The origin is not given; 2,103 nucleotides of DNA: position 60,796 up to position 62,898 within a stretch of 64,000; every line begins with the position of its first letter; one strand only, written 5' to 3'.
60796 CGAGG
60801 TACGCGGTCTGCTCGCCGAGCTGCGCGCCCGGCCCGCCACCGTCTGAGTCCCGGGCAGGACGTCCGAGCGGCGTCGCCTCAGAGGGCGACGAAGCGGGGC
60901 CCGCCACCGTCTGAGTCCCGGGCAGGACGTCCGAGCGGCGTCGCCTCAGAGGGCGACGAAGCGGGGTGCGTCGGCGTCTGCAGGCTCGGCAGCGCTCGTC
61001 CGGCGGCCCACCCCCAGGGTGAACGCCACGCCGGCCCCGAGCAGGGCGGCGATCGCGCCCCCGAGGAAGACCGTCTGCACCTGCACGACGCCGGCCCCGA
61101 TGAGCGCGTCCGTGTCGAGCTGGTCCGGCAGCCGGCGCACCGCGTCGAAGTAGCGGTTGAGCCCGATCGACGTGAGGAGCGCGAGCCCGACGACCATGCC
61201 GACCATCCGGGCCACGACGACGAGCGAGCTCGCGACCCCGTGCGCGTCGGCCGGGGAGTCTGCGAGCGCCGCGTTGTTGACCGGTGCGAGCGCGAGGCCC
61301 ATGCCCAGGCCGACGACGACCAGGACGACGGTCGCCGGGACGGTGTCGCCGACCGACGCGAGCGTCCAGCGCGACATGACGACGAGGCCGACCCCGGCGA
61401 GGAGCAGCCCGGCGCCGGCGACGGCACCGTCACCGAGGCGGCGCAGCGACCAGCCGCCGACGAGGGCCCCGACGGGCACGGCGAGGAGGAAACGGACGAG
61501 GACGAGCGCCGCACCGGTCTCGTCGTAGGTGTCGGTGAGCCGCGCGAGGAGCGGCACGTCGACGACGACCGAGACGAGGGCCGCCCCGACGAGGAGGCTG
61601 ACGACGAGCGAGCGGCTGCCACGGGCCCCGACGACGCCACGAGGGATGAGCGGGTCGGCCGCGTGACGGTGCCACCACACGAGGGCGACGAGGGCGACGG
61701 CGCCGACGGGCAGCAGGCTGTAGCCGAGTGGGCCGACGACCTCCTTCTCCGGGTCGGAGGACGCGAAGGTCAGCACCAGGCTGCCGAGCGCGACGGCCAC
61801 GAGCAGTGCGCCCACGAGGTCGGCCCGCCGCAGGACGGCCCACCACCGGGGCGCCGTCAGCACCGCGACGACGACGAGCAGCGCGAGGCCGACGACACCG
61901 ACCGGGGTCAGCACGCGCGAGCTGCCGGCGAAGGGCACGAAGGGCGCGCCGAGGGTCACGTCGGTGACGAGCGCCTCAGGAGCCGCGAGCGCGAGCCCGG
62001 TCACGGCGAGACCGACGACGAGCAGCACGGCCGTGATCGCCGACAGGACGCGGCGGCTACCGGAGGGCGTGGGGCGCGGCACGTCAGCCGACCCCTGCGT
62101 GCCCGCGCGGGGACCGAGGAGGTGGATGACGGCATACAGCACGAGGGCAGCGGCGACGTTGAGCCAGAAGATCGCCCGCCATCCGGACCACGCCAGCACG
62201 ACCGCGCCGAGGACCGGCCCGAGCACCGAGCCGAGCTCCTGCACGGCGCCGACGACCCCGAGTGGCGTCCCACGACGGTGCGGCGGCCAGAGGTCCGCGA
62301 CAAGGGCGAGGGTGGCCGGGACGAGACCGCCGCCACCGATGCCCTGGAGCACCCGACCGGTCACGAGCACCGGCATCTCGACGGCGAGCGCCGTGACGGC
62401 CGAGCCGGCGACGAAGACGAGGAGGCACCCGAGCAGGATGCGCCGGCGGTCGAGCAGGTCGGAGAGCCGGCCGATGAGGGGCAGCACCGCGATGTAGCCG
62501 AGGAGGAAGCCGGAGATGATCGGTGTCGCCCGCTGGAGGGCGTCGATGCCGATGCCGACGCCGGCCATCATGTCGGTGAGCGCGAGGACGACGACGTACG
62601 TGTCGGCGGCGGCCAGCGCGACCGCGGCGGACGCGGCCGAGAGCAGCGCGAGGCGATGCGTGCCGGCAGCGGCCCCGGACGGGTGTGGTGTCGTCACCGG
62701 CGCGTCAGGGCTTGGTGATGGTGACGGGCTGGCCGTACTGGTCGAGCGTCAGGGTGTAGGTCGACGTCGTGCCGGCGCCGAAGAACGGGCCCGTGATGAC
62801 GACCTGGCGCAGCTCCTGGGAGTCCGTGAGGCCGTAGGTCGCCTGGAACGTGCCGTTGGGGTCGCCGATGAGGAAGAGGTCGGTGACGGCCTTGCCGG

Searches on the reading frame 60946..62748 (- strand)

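Call 19: search_protein_families(library=pfam, proteins=[window:60946-62748:-], max_evalue=0.01)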
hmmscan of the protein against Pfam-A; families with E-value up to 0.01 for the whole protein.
window:60946-62748:- (600 aa): 4 families
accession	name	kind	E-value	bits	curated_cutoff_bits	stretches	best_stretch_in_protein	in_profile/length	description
PF07690.21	MFS_1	-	8.6e-38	130.6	33.4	2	41-327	3-288/347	Major Facilitator Superfamily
PF00083.30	Sugar_tr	-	1.7e-10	40.8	22.3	1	76-210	50-190/452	Sugar (and other) transporter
PF03209.21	PUCC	-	0.00013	21.6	21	1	80-185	255-360/401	PUCC protein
PF03137.26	OATP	-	0.0083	14.9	25.8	0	126-186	134-194/545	Organic Anion Transporter Polypeptide (OATP) family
